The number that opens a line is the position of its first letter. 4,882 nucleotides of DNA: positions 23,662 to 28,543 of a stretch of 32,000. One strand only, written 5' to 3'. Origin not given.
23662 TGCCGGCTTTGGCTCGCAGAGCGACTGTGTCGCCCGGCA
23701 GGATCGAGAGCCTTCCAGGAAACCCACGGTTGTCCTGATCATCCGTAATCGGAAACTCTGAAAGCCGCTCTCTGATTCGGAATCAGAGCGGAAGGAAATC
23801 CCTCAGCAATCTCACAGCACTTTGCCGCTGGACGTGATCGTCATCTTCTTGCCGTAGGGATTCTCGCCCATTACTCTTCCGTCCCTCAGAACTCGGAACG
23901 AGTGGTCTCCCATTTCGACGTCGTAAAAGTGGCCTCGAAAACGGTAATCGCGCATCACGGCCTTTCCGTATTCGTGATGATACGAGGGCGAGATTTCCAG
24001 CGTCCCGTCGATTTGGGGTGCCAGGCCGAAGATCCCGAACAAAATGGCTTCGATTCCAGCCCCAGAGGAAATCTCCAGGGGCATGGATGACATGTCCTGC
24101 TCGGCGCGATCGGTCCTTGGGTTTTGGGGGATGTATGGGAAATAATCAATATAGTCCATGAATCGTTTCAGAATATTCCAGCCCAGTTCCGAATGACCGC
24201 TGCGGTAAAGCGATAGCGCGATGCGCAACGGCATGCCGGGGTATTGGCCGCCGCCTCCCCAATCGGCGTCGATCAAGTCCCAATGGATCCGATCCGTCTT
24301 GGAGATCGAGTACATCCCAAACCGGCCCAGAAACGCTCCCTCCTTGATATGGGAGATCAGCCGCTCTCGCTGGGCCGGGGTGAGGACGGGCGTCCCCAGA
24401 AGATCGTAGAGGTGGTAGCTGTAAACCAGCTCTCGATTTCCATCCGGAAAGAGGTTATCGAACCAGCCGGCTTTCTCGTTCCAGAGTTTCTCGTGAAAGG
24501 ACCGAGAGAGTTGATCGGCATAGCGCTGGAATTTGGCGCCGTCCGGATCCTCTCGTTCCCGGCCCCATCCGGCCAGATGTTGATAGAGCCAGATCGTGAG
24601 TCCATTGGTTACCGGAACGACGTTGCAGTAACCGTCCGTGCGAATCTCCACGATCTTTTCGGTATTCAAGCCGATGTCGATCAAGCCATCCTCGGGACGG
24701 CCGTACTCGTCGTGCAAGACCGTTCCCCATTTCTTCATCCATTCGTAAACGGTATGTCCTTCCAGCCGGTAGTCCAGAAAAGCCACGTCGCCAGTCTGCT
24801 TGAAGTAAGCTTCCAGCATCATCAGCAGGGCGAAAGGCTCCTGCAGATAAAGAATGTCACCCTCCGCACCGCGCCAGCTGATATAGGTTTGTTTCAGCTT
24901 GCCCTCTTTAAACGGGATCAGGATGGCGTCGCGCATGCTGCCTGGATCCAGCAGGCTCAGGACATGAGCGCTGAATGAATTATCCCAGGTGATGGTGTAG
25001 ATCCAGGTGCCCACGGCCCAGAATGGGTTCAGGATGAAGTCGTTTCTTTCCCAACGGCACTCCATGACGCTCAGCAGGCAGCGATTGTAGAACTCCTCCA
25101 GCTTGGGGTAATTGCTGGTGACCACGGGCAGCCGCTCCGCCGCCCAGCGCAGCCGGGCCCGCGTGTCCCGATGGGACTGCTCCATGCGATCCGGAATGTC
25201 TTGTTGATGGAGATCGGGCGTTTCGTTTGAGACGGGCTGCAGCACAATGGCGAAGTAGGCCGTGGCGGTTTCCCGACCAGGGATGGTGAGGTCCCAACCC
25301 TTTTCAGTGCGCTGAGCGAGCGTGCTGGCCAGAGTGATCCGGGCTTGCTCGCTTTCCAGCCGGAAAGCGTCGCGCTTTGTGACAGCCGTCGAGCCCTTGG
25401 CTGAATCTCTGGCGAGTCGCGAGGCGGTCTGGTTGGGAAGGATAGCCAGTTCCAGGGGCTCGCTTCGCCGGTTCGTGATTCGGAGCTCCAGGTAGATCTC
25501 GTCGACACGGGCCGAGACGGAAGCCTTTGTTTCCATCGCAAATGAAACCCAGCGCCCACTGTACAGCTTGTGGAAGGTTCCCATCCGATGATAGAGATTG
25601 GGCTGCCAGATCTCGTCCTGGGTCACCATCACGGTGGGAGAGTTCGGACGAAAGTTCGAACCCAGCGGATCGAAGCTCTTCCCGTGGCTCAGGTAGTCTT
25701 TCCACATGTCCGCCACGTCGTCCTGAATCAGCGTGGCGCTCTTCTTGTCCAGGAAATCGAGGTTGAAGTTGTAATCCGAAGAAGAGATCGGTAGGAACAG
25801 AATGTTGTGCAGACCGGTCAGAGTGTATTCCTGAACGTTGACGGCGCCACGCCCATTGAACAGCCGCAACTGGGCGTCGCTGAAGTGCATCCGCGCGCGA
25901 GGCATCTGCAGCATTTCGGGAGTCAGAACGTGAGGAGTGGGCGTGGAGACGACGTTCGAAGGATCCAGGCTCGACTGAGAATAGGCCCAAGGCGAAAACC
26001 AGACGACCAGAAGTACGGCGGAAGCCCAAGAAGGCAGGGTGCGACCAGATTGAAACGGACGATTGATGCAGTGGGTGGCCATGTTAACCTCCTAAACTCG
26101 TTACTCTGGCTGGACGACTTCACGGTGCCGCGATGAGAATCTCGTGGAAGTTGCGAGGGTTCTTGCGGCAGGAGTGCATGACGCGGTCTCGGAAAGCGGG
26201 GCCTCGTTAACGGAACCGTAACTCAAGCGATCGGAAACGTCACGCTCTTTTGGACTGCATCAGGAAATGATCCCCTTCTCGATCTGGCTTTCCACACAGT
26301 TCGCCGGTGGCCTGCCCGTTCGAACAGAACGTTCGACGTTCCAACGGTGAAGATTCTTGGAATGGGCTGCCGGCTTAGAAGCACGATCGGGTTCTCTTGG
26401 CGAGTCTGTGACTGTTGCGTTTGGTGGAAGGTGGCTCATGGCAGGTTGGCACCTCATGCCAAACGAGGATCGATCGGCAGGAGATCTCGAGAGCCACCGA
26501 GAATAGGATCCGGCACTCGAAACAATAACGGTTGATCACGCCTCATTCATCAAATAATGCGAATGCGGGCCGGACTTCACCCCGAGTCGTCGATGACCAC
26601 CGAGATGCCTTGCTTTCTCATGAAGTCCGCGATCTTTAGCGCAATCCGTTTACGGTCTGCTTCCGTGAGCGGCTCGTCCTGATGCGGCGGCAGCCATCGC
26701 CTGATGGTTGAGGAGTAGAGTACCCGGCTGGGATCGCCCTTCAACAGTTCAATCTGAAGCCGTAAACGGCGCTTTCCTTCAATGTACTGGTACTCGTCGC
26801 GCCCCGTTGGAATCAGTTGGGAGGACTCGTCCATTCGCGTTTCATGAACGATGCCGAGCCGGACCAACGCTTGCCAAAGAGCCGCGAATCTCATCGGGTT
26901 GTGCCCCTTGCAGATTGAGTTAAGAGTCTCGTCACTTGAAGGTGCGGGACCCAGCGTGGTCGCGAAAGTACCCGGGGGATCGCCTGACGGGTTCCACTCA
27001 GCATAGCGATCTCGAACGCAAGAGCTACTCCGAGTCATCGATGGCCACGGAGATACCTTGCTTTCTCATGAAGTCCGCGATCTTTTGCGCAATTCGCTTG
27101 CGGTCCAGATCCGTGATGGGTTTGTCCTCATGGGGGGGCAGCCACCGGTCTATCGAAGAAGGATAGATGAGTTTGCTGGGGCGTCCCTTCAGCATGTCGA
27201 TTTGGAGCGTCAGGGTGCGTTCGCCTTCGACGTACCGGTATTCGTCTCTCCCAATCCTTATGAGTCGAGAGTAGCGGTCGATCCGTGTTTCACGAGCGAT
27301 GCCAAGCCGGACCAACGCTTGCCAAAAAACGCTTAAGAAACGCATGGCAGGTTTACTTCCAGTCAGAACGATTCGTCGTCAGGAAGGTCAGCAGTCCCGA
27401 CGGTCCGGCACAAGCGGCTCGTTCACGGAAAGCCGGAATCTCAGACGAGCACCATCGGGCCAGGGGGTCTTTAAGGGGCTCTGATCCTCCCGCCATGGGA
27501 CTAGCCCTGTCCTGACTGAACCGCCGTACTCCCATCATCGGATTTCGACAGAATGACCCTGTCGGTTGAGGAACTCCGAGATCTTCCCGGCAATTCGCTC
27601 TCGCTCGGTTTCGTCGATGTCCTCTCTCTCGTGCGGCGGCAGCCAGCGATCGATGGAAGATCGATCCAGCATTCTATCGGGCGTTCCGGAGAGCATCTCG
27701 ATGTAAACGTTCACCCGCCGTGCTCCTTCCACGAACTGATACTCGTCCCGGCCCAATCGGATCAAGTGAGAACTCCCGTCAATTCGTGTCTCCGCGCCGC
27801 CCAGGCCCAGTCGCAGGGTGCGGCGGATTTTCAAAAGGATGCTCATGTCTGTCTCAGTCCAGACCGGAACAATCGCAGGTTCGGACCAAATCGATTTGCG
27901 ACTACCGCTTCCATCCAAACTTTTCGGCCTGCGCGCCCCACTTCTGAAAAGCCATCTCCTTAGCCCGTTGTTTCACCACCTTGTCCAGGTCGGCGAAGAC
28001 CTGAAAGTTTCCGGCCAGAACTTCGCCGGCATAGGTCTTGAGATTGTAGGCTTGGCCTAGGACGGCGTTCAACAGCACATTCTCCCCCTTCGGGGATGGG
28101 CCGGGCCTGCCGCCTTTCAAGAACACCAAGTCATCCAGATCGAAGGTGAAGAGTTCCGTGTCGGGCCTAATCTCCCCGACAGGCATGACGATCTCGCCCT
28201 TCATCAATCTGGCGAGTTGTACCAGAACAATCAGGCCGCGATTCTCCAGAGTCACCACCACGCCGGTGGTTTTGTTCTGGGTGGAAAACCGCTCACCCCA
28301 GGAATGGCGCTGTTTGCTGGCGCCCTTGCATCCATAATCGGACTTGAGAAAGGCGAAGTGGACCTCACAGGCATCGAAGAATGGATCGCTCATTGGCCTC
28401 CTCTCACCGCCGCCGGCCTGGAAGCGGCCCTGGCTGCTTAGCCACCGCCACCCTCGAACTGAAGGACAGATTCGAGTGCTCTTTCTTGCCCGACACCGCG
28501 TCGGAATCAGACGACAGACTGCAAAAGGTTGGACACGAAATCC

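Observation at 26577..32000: RHS polymorphic-toxin gene trailed by eight co-oriented small genes of families I cannot name (candidate immunity and orphan-module island)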

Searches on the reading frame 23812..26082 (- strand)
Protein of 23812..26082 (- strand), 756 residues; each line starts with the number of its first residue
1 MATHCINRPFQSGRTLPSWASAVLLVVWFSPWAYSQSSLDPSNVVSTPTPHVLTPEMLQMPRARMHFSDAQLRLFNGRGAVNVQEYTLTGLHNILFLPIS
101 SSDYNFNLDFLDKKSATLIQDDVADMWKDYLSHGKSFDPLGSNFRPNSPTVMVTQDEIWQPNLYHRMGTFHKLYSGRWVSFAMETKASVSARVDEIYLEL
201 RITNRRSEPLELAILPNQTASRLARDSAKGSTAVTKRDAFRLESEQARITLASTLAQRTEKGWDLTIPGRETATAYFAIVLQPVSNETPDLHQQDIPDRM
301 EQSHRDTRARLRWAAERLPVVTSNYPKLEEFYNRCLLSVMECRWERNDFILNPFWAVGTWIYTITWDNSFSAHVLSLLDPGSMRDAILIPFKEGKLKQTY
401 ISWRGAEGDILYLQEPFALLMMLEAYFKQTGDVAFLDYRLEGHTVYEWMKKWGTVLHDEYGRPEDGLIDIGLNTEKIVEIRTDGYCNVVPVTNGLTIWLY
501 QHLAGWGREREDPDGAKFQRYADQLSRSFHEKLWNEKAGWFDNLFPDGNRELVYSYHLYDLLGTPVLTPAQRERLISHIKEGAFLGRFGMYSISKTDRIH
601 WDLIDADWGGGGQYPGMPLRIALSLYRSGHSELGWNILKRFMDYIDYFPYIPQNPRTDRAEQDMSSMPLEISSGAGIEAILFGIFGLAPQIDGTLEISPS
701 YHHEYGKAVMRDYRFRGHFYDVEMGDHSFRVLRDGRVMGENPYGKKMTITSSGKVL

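Call 58: search_protein_families(library=pfam, max_evalue=0.001, proteins=[window:23812-26082:-])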
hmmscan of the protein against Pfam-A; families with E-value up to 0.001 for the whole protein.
window:23812-26082:- (756 aa): 1 family
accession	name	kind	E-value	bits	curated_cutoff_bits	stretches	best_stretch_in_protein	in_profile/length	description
PF22422.2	MGH1-like_GH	-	0.00081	19.5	27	0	500-596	183-282/356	Mannosylglycerate hydrolase MGH1-like glycoside hydrolase domain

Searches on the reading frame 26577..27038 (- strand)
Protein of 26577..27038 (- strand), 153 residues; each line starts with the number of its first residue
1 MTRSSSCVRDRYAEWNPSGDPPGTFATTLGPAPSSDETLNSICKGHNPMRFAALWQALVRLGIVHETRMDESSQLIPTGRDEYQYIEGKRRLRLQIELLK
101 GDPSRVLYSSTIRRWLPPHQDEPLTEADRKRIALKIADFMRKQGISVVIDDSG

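Call 5: search_protein_families(library=pfam, max_evalue=0.1, proteins=[window:26577-27038:-])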
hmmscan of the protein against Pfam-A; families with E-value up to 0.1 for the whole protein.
window:26577-27038:- (153 aa): 1 family
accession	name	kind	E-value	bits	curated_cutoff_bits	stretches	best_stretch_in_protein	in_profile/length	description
PF15603.11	Imm74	-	5.5e-10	39.6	27.1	1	86-150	12-80/80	Immunity protein 74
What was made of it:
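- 26577..26894 (-): Imm74 copy 3 (105 aa from the likely start; the ORF extends to 27038). PF15603, 39.6 bits (call 5).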

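Call 6: search_protein_families(library=ncbifam, max_evalue=0.1, proteins=[window:26577-27038:-])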
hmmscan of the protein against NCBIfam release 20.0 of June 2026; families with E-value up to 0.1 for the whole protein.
window:26577-27038:- (153 aa): 0 families

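Call 80: search_protein_families(library=padloc, max_evalue=0.01, proteins=[window:26577-27038:-])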
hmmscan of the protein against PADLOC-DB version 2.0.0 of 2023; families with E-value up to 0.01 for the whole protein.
window:26577-27038:- (153 aa): 0 families

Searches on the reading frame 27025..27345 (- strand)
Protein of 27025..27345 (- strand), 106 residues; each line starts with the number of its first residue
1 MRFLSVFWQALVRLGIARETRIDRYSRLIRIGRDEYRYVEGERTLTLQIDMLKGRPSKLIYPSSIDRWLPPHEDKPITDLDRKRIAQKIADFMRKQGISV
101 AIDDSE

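Call 5: search_protein_families(library=pfam, max_evalue=0.1, proteins=[window:27025-27345:-])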
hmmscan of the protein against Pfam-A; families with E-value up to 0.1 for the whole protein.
window:27025-27345:- (106 aa): 3 families
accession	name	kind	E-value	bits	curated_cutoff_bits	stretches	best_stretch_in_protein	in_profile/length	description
PF15603.11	Imm74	-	2.4e-11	44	27.1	1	37-103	10-80/80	Immunity protein 74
PF13590.11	DUF4136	-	0.02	15.7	32.8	0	70-100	21-53/152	Domain of unknown function (DUF4136)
PF12122.13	Rhomboid_N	-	0.024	15.4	26.2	1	77-104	4-31/86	Cytoplasmic N-terminal domain of rhomboid serine protease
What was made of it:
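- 27025..27345 (-): Imm74 copy 2 (106 aa). PF15603, 44.0 bits (call 5).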

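Call 6: search_protein_families(library=ncbifam, max_evalue=0.1, proteins=[window:27025-27345:-])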
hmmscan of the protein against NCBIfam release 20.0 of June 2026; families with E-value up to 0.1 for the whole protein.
window:27025-27345:- (106 aa): 0 families

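Call 80: search_protein_families(library=padloc, max_evalue=0.01, proteins=[window:27025-27345:-])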
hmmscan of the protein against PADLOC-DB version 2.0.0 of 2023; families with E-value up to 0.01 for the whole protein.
window:27025-27345:- (106 aa): 0 families

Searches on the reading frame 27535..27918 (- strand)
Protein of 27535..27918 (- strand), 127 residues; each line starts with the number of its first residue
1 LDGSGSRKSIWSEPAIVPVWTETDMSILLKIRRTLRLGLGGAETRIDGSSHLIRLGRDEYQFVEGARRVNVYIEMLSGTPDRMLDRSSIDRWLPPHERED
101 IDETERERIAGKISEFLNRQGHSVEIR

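Call 5: search_protein_families(library=pfam, max_evalue=0.1, proteins=[window:27535-27918:-])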
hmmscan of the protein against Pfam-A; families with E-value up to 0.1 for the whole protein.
window:27535-27918:- (127 aa): 1 family
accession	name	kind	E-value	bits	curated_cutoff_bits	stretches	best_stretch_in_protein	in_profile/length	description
PF15603.11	Imm74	-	2.4e-09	37.6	27.1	1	58-126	7-79/80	Immunity protein 74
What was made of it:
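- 27535..27846 (-): Imm74 copy 1 (103 aa from the likely start; the ORF extends to 27918). PF15603 Imm74, 37.6 bits against a cut-off of 27.1 (call 5).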

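Call 6: search_protein_families(library=ncbifam, max_evalue=0.1, proteins=[window:27535-27918:-])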
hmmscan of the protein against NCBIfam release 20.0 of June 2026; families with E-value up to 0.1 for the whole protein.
window:27535-27918:- (127 aa): 0 families

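Call 66: search_solved_structures(query=A1, max_evalue=10)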
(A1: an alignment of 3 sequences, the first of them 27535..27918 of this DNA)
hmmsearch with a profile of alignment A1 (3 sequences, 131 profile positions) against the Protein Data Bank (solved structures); distinct sequences matched with E-value up to 10: 1.
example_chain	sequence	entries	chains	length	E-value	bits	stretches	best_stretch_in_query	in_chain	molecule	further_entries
8p6s_A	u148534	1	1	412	1.2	12.4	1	58-114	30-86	Digalactosyldiacylglycerol synthase 2, chloroplastic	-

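Call 80: search_protein_families(library=padloc, max_evalue=0.01, proteins=[window:27535-27918:-])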
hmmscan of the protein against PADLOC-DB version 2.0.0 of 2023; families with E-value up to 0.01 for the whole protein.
window:27535-27918:- (127 aa): 0 families

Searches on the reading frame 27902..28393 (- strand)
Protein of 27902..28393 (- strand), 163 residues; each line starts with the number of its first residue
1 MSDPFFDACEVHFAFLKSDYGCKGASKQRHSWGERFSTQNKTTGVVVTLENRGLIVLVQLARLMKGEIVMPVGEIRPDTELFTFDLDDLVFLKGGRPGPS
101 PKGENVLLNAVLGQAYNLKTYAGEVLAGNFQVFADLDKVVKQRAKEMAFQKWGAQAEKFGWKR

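Call 23: find_homologous_proteins(query=window:27902-28393:-, max_evalue=0.01)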
Query window:27902-28393:- (163 aa): 1 proteins with E <= 0.01 among 25 candidates.
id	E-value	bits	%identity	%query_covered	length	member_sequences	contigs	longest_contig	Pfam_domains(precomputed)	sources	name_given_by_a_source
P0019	3.9e-105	367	100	100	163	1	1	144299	-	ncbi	ncbi:MAG: hypothetical protein AB1898_20170 [Acidobacteriota bacterium]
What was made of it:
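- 27902..28393 (-): 163-aa protein ('family C'). Candidate orphan immunity gene; its family is unnamed and very rare. The word-index search found only itself (call 23).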

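Call 63: search_protein_families(library=pfam, max_evalue=1, proteins=[window:27902-28393:-])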
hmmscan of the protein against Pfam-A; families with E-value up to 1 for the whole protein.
window:27902-28393:- (163 aa): 0 families

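Call 80: search_protein_families(library=padloc, max_evalue=0.01, proteins=[window:27902-28393:-])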
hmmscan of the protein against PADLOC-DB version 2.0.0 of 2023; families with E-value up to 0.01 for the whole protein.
window:27902-28393:- (163 aa): 0 families
